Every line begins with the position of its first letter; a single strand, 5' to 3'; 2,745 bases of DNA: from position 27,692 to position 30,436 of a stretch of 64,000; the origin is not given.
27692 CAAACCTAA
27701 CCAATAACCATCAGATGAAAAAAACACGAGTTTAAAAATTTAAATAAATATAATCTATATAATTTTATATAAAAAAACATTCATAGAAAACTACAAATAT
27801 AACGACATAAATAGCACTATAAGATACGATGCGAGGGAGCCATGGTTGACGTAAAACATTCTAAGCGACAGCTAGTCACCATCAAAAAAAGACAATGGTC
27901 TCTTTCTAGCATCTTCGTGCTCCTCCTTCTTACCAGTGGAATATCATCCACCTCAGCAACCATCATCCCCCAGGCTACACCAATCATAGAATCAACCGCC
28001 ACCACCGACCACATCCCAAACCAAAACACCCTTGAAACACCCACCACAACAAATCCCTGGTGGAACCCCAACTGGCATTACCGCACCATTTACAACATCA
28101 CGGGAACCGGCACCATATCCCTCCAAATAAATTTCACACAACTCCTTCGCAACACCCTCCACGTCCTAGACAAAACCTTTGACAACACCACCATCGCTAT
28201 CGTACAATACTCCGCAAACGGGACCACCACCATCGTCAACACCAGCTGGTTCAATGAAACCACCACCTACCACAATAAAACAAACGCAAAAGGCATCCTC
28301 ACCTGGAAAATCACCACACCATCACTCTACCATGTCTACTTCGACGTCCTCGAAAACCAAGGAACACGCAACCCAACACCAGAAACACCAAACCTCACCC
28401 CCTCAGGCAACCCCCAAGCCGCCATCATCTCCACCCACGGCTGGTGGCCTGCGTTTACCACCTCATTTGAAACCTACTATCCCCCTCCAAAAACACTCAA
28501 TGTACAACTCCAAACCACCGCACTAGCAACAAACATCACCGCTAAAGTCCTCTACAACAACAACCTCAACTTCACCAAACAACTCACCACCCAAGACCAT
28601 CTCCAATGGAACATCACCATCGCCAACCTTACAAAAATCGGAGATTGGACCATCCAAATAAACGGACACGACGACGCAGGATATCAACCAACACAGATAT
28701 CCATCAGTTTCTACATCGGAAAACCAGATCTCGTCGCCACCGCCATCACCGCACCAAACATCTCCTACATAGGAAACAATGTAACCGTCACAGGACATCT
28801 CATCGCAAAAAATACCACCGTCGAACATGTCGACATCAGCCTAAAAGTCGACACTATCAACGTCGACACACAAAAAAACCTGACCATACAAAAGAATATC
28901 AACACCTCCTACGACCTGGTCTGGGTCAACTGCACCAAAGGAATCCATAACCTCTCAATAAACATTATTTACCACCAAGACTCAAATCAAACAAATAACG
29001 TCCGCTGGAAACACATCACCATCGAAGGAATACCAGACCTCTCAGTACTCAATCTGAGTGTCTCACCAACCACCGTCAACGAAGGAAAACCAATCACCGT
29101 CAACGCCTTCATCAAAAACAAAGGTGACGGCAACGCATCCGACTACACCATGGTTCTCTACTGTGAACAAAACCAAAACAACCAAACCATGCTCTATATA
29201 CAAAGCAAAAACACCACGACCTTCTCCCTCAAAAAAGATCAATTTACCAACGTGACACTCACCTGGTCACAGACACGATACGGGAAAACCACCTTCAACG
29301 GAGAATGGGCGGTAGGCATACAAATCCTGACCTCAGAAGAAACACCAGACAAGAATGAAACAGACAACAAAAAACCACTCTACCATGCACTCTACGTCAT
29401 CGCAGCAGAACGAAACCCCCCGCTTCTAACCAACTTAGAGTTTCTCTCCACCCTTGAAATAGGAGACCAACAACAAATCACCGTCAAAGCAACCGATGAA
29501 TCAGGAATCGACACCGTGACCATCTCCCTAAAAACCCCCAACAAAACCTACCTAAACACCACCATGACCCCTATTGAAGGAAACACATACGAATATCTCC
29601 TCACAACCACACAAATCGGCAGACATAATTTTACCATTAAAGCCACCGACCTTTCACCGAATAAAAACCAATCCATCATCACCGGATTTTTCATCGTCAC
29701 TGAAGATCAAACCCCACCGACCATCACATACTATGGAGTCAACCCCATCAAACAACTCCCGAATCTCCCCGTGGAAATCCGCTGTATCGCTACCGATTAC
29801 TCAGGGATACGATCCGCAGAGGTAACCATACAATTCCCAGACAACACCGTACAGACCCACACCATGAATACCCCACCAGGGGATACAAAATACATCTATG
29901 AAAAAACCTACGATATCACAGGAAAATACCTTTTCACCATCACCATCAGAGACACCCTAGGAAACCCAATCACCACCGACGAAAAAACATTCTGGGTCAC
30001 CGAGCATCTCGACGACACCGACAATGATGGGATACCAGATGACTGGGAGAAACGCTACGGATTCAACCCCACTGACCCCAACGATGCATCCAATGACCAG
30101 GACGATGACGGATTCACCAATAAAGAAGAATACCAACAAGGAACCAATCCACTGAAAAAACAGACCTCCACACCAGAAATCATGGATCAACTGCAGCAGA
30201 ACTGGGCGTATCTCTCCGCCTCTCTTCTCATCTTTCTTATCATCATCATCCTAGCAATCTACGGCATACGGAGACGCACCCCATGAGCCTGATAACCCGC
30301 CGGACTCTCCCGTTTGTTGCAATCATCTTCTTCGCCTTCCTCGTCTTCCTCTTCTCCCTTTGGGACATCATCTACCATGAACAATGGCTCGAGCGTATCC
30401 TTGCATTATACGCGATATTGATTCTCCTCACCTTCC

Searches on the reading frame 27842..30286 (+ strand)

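Call 66: search_protein_families(library=pfam, proteins=[window:27842-30286:+], max_evalue=0.001)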
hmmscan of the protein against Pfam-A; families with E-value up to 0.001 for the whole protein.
window:27842-30286:+ (814 aa): 2 families
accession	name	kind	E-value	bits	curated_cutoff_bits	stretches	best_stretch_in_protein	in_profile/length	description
PF18884.5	TSP3_bac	-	1.7e-10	40.9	25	2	752-772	1-21/22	Bacterial TSP3 repeat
PF07705.17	CARDB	-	1.3e-07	32.2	22.7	1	398-485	2-79/101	CARDB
